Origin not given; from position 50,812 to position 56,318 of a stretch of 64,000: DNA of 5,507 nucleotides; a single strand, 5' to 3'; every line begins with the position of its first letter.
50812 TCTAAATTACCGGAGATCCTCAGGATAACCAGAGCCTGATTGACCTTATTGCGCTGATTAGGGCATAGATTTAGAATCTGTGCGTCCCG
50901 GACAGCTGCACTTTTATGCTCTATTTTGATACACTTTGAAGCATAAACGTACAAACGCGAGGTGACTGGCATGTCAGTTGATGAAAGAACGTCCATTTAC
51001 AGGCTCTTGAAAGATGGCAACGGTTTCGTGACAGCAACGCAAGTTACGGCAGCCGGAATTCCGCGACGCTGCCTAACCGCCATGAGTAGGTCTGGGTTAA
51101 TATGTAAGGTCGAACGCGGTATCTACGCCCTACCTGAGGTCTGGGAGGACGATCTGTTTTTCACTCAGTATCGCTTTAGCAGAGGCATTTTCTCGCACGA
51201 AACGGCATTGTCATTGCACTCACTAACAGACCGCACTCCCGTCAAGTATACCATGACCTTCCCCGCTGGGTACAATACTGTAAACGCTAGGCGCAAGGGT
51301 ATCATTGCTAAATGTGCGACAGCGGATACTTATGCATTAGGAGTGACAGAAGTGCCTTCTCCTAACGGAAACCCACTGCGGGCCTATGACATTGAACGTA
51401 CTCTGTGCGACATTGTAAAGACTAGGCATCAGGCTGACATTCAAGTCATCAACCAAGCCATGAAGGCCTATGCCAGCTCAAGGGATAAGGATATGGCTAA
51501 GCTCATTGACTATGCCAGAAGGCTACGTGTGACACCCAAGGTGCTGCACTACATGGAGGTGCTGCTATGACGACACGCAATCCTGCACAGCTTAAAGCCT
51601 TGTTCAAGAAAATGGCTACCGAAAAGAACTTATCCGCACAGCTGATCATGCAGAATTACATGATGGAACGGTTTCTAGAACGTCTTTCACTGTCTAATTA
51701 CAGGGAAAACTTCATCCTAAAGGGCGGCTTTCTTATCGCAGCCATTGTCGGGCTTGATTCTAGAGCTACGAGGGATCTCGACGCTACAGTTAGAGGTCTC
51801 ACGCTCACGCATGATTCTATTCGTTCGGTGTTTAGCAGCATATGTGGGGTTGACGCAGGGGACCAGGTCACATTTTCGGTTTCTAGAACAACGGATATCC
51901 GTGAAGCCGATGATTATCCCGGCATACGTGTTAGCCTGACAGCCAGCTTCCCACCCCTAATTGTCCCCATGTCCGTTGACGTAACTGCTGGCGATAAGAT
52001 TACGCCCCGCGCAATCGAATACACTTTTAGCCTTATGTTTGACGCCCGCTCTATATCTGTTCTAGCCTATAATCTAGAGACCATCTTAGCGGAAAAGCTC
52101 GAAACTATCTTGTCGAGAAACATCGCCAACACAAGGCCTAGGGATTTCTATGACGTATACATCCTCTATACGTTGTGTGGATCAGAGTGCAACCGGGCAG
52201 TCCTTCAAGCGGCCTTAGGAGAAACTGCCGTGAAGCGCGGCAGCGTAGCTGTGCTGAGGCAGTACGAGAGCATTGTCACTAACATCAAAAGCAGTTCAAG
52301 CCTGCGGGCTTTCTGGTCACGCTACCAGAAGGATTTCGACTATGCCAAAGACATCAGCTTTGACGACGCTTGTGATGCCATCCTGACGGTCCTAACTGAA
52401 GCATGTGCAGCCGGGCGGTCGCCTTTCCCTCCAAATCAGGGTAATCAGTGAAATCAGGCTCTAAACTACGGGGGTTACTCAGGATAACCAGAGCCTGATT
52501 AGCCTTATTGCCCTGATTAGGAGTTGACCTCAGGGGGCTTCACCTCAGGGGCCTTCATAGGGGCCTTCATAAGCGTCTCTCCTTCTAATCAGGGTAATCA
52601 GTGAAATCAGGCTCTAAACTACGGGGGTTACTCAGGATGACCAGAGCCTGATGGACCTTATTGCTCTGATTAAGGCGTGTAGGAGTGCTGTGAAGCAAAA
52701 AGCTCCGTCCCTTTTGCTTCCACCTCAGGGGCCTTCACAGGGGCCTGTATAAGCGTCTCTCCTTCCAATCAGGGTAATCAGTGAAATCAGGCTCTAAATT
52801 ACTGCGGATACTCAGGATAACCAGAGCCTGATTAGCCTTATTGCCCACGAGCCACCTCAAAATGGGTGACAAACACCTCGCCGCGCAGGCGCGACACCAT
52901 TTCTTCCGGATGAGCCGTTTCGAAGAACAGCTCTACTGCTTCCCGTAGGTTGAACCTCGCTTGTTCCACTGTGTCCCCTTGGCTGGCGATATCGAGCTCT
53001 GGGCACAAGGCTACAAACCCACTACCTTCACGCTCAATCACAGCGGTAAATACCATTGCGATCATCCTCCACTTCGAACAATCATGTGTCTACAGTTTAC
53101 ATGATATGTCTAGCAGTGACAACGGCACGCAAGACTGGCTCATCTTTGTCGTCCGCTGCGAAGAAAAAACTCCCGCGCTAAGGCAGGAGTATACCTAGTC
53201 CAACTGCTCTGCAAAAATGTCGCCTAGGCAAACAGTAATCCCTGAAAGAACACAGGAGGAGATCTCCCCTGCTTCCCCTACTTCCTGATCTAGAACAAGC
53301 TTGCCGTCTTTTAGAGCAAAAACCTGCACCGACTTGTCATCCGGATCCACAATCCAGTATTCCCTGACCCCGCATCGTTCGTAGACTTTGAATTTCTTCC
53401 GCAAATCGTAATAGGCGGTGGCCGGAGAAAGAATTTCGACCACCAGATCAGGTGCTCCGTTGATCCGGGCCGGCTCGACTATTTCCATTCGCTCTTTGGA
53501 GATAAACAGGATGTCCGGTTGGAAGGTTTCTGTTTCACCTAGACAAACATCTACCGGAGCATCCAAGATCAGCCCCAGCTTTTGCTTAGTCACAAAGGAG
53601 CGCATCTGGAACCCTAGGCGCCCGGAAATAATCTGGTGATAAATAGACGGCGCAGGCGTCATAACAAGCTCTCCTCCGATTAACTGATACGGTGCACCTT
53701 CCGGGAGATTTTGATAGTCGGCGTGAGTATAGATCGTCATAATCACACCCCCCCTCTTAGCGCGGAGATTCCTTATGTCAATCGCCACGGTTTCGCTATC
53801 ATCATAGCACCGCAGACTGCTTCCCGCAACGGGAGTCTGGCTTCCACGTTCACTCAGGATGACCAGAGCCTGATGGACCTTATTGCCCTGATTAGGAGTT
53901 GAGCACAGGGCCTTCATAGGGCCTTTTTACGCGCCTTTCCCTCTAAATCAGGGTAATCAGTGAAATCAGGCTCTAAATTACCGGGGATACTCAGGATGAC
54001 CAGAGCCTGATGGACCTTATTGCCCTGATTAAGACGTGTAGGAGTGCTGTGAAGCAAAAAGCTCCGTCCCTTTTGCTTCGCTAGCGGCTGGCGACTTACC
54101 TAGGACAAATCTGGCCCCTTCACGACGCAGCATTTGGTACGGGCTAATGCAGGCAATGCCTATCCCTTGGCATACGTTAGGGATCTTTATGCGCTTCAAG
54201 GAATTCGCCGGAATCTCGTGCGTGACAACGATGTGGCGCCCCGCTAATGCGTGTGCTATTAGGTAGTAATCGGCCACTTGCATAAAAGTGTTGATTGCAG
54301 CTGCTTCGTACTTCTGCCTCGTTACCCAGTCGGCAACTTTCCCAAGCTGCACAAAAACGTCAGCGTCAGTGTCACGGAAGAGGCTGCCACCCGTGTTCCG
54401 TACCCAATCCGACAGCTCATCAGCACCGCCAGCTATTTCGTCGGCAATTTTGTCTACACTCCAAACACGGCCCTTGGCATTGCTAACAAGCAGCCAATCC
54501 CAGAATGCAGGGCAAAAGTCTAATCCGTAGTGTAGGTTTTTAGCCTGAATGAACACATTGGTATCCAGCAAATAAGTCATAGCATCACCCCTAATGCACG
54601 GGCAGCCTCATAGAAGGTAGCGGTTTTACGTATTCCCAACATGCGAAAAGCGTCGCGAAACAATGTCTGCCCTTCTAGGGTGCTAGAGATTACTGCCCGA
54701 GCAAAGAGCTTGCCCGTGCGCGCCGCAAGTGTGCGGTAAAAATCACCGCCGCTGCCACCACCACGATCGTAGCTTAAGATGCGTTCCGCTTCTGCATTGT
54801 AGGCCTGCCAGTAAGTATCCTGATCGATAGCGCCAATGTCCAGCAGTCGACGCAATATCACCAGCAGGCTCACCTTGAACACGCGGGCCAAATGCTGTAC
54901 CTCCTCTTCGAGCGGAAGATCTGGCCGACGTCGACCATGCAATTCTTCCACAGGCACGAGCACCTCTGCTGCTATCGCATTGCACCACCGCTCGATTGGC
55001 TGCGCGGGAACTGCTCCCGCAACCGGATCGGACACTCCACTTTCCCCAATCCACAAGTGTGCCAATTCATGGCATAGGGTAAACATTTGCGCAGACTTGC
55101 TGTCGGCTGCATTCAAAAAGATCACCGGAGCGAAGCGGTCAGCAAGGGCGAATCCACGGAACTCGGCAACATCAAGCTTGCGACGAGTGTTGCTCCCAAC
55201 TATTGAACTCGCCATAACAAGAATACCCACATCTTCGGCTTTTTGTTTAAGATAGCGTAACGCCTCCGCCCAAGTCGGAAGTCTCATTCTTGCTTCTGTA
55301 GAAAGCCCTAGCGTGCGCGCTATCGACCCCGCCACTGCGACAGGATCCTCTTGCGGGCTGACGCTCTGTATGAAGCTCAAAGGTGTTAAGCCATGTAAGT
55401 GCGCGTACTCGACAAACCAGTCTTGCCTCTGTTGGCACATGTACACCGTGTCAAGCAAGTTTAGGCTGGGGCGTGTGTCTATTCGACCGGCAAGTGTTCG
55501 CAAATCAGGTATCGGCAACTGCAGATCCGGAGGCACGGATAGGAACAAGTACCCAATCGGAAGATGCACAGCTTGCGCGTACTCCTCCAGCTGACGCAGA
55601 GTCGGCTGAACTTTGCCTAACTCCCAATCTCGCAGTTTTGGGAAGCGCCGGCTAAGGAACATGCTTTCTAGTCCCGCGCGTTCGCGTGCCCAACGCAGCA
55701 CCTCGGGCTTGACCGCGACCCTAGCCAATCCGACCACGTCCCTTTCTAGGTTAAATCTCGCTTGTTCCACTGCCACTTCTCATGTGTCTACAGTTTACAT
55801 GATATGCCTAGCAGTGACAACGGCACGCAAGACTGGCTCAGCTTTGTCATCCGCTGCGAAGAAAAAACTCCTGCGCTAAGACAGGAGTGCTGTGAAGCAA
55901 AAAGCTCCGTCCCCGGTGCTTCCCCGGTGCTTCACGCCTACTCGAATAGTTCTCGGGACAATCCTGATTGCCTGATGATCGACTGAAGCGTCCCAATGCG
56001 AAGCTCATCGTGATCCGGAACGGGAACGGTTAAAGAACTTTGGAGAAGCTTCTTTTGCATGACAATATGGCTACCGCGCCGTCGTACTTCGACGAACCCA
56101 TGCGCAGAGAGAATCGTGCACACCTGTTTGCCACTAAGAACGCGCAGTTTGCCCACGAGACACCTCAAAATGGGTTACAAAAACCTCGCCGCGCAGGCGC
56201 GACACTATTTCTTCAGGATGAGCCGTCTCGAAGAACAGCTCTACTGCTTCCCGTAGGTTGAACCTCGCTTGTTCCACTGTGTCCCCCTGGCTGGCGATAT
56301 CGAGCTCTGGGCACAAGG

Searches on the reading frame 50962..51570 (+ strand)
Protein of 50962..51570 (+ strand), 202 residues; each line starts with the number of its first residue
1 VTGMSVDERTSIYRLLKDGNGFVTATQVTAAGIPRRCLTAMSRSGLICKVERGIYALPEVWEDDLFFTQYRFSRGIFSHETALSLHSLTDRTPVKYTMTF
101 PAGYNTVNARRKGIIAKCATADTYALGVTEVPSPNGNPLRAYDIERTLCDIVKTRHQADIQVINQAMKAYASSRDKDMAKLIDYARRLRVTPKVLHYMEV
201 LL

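Call 10: search_protein_families(library=pfam, proteins=[window:50962-51570:+], max_evalue=0.01)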
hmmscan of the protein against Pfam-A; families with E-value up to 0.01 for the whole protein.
window:50962-51570:+ (202 aa): 1 family
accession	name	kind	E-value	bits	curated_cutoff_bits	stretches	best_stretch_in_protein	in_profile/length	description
PF13338.12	AbiEi_4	-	1.5e-09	38.2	25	1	13-58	4-49/49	Transcriptional regulator, AbiEi antitoxin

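Call 72: search_protein_families(library=padloc, proteins=[window:50962-51570:+], max_evalue=0.00001)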
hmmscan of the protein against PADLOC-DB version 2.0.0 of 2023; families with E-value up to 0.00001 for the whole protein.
window:50962-51570:+ (202 aa): 17 families
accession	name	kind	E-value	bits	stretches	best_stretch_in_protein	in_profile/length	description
PDLC02225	AbiEi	-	1.1e-68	228.9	1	7-201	5-194/198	AbiEi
PDLC02265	AbiEi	-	2.2e-33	113.7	1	11-201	6-197/198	AbiEi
PDLC02263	AbiEi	-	4.2e-28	96.8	1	10-201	51-244/244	AbiEi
PDLC02283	AbiEi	-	1.4e-25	88.2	1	13-201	10-200/201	AbiEi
PDLC02262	AbiEi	-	3.7e-24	83.4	1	22-202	27-206/206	AbiEi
PDLC02275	AbiEi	-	3.1e-23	80.7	1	14-201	4-183/184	AbiEi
PDLC02239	AbiEi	-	7.1e-22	76.1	1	24-201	13-193/195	AbiEi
PDLC02228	AbiEi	-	9.5e-20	68.8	1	4-168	23-175/216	AbiEi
PDLC02248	AbiEi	-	8.7e-19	66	1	13-201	8-197/198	AbiEi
PDLC02245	AbiEi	-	1.3e-18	65.4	1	20-202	10-194/194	AbiEi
PDLC02260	AbiEi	-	4.5e-18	63.3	1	11-122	6-118/131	AbiEi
PDLC02249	AbiEi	-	5.5e-17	60.1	1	10-184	6-172/184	AbiEi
PDLC02238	AbiEi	-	4e-16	57.3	1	43-198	23-175/180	AbiEi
PDLC02253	AbiEi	-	5.7e-16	56.6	1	14-107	9-102/112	AbiEi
PDLC02231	AbiEi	-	8.6e-14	50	1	10-63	8-61/280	AbiEi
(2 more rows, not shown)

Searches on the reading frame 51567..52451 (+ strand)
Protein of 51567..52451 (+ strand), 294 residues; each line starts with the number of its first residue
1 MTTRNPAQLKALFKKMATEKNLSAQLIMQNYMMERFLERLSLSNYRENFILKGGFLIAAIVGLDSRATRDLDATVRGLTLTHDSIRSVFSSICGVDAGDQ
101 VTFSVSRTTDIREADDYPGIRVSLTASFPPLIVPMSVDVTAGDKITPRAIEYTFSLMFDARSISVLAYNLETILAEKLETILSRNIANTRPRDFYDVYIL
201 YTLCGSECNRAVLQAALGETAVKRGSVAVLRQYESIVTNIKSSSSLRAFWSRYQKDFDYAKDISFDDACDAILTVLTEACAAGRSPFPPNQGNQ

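Call 10: search_protein_families(library=pfam, proteins=[window:51567-52451:+], max_evalue=0.01)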
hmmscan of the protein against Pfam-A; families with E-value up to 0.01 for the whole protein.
window:51567-52451:+ (294 aa): 1 family
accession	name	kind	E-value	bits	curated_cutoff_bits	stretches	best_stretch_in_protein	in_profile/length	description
PF08843.17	AbiEii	-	8.3e-41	140.9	22.5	1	35-269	1-236/238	Nucleotidyl transferase AbiEii toxin, Type IV TA system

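Call 55: find_encoding_contigs(protein=window:51567-52451:+, flank=10000, max_places=10)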
Protein window:51567-52451:+ (294 aa): 24 contigs read that carry it; 10 places shown.
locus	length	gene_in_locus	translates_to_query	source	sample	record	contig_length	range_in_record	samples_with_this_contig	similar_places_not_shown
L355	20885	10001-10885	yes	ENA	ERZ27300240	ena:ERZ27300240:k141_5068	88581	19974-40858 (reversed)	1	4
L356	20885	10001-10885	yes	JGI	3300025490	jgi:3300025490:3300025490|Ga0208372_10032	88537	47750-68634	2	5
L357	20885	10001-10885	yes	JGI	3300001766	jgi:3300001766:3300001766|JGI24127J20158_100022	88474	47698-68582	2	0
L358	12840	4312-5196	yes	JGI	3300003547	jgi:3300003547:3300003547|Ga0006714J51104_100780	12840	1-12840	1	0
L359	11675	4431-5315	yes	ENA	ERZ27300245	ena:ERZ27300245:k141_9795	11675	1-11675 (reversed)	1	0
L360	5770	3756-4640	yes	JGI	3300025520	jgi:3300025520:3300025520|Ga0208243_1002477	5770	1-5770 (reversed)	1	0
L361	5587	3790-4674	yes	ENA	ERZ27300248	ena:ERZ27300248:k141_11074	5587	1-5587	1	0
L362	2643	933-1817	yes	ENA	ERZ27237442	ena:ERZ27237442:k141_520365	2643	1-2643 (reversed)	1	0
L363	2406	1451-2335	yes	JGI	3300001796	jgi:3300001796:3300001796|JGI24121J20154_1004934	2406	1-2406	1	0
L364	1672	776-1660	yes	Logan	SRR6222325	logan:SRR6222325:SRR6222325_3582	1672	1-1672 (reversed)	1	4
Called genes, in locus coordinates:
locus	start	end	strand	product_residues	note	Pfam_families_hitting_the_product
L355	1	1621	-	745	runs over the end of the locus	PF04932:Wzy_C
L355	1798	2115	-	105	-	-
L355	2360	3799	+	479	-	PF02878:PGM_PMM_I, PF02879:PGM_PMM_II, PF02880:PGM_PMM_III, PF00408:PGM_PMM_IV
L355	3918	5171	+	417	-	PF13173:AAA_14, PF13635:DUF4143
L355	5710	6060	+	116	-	PF18765:Polbeta (weak)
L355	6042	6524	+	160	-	PF20797:HepT-like_2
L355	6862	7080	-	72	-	-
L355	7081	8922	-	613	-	PF01966:HD (faint)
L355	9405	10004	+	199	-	PF13338:AbiEi_4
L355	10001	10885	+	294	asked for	PF08843:AbiEii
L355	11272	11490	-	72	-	-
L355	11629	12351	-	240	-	PF05685:Uma2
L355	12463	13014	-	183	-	PF14367:DUF4411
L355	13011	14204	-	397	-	PF06114:Peptidase_M78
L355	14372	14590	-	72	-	PF07927:HicA_toxin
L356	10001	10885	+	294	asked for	PF08843:AbiEii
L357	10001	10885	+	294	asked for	PF08843:AbiEii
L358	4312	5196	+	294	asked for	PF08843:AbiEii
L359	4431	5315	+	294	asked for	PF08843:AbiEii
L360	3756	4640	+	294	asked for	PF08843:AbiEii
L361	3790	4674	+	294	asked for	PF08843:AbiEii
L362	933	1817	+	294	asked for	PF08843:AbiEii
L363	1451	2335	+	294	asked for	PF08843:AbiEii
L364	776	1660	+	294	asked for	PF08843:AbiEii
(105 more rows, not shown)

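Call 72: search_protein_families(library=padloc, proteins=[window:51567-52451:+], max_evalue=0.00001)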
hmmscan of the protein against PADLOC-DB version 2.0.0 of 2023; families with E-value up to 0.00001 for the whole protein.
window:51567-52451:+ (294 aa): 16 families
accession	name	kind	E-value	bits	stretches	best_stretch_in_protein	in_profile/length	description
PDLC02288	AbiEii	-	4.7e-98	325.7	1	3-280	7-273/294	AbiEii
PDLC02312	AbiEii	-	4.5e-45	152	1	10-228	13-231/299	AbiEii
PDLC02320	AbiEii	-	3.8e-41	138.5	1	138-276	1-139/147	AbiEii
PDLC02326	AbiEii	-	4.7e-37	125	1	5-124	3-118/133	AbiEii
PDLC02291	AbiEii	-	3e-31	106.9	1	7-231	17-227/310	AbiEii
PDLC02319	AbiEii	-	6.8e-26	89.4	1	35-281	5-237/241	AbiEii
PDLC02310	AbiEii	-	1.9e-19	68.1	1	36-277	29-263/265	AbiEii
PDLC02304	AbiEii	-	2.8e-19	68.1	1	13-217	7-202/260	AbiEii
PDLC02321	AbiEii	-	6.4e-13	47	1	144-209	160-222/296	AbiEii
PDLC02314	AbiEii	-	2.3e-11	41.5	1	8-224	12-224/290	AbiEii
PDLC02323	AbiEii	-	1.9e-10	38.8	1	27-210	19-192/248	AbiEii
PDLC02311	AbiEii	-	1.4e-08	32.8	1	13-183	7-168/283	AbiEii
PDLC02306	AbiEii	-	9.5e-08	30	0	162-225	165-230/280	AbiEii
PDLC02317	AbiEii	-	2.1e-07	28.3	1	15-217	9-219/396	AbiEii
PDLC02292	AbiEii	-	1.7e-06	26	0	5-92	6-91/283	AbiEii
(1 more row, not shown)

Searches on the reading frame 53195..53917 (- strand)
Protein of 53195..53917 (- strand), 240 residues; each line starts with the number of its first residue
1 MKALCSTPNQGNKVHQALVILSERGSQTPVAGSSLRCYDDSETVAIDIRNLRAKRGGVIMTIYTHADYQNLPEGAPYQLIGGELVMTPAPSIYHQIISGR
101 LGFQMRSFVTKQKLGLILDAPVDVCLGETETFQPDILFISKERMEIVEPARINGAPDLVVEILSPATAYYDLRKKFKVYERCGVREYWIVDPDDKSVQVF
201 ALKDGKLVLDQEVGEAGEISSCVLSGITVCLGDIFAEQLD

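Call 10: search_protein_families(library=pfam, proteins=[window:53195-53917:-], max_evalue=0.01)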
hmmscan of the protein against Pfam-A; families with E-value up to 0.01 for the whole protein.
window:53195-53917:- (240 aa): 1 family
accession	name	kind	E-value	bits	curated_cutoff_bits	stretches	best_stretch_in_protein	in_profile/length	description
PF05685.18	Uma2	-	9.8e-33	113.5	27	1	67-221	3-159/172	Putative restriction endonuclease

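Call 72: search_protein_families(library=padloc, proteins=[window:53195-53917:-], max_evalue=0.00001)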
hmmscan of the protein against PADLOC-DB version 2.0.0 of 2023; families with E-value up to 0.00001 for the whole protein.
window:53195-53917:- (240 aa): 4 families
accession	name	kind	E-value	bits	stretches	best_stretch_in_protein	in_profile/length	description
PDLC04832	PDC-S03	-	9.6e-41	137.6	1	75-236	23-187/188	-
PDLC04833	PDC-S03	-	1.7e-28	97.5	1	61-236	17-204/207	-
PDLC04834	PDC-S03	-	1.7e-22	78.1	1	64-235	10-182/184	-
PDLC04835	PDC-S03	-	7.4e-13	46.5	1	69-192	16-146/207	-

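Call 74: find_encoding_contigs(protein=window:53195-53917:-, flank=6000, max_places=10)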
Protein window:53195-53917:- (240 aa): 14 contigs read that carry it; 4 places shown.
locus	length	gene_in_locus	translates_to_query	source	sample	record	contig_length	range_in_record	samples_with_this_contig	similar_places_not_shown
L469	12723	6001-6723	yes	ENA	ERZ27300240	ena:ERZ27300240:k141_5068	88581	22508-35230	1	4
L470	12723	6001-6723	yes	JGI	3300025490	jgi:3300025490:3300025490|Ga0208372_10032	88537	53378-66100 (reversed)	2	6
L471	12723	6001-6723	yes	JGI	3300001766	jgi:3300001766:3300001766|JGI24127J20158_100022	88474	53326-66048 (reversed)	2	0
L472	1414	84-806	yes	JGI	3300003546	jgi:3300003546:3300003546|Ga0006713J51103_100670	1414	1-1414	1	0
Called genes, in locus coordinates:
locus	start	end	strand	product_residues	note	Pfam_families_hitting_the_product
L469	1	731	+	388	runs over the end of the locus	PF01210:NAD_Gly3P_dh_N (faint), PF03721:UDPG_MGDP_dh_N, PF00984:UDPG_MGDP_dh, PF03720:UDPG_MGDP_dh_C (weak)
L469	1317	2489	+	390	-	PF02463:SMC_N (faint), PF13175:AAA_15, PF13304:AAA_21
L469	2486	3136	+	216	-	PF14103:DUF4276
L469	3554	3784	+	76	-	-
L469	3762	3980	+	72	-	PF07927:HicA_toxin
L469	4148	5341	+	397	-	PF06114:Peptidase_M78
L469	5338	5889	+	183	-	PF14367:DUF4411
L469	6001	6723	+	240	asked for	PF05685:Uma2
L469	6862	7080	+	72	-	-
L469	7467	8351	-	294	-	PF08843:AbiEii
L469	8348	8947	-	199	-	PF13338:AbiEi_4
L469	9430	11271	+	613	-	PF01966:HD (faint)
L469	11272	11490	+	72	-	-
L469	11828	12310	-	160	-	PF20797:HepT-like_2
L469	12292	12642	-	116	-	PF18765:Polbeta (weak)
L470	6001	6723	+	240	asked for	PF05685:Uma2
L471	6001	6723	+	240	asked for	PF05685:Uma2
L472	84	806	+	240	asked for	PF05685:Uma2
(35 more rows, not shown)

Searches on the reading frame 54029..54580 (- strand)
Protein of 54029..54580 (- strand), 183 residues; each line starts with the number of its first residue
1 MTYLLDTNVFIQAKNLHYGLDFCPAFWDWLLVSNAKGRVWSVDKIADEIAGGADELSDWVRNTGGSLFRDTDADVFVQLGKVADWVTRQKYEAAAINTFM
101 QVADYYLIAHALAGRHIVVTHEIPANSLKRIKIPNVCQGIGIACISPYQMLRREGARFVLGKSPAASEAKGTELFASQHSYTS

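Call 11: search_protein_families(library=pfam, proteins=[window:54029-54580:-], max_evalue=0.01)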
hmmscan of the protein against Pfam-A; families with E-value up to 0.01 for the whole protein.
window:54029-54580:- (183 aa): 1 family
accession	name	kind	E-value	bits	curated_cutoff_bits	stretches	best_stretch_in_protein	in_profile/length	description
PF14367.12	DUF4411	-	1.3e-55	188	23.5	1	3-158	1-159/159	Domain of unknown function (DUF4411)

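Call 72: search_protein_families(library=padloc, proteins=[window:54029-54580:-], max_evalue=0.00001)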
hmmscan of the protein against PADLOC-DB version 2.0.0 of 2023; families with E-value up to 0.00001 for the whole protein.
window:54029-54580:- (183 aa): 0 families

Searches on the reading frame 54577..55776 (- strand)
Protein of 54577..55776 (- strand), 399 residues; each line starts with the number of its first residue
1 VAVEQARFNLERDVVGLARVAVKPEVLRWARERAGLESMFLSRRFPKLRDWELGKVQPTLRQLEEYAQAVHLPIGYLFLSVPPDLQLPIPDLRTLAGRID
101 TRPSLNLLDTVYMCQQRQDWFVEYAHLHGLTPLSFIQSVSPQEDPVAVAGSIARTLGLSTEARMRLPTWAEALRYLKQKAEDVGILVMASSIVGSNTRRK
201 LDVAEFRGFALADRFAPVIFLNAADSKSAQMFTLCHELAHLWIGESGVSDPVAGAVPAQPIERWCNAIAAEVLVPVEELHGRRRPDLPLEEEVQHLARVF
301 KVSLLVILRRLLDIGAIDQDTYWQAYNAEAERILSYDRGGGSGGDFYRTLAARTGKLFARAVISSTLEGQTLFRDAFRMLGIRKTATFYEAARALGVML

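Call 11: search_protein_families(library=pfam, proteins=[window:54577-55776:-], max_evalue=0.01)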
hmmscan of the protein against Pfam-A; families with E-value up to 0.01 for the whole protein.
window:54577-55776:- (399 aa): 2 families
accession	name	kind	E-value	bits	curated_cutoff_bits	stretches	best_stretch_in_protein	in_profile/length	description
PF06114.19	Peptidase_M78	-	2.5e-17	63.2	22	1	180-311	1-122/123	IrrE N-terminal-like domain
PF20573.4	DUF6782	-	0.00046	20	27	1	209-242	69-102/241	Putative metallopeptidase family (DUF6782)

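Call 72: search_protein_families(library=padloc, proteins=[window:54577-55776:-], max_evalue=0.00001)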
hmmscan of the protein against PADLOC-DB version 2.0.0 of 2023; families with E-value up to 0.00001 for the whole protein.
window:54577-55776:- (399 aa): 8 families
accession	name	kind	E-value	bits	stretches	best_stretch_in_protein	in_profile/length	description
PDLC03949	RmrA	-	1.9e-14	51.3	1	202-326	161-277/363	-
PDLC04141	capP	-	8.7e-13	46.3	1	197-315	34-154/242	capP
PDLC04776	PDC-M69B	-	1.2e-08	32.9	1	206-334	57-194/272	-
PDLC03955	RmrA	-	8.6e-08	29.8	1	215-327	198-303/371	-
PDLC03948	RmrA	-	1.1e-07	29.1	1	209-323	184-298/397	-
PDLC03944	RmrA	-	2.1e-06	25.1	1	218-324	187-293/384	-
PDLC03946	RmrA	-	3.2e-06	24.1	1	215-322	175-275/357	-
PDLC03952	RmrA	-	6.9e-06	23.1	0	208-326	197-314/395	-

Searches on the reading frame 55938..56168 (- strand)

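Call 73: search_protein_families(library=pfam, proteins=[window:55938-56168:-], max_evalue=0.01)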
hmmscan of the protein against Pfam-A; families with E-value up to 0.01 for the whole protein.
window:55938-56168:- (76 aa): 1 family
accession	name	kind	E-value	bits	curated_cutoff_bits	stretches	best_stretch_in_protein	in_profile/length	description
PF07927.17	HicA_toxin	-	6.3e-17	61.9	27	1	13-70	1-58/58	HicA toxin of bacterial toxin-antitoxin,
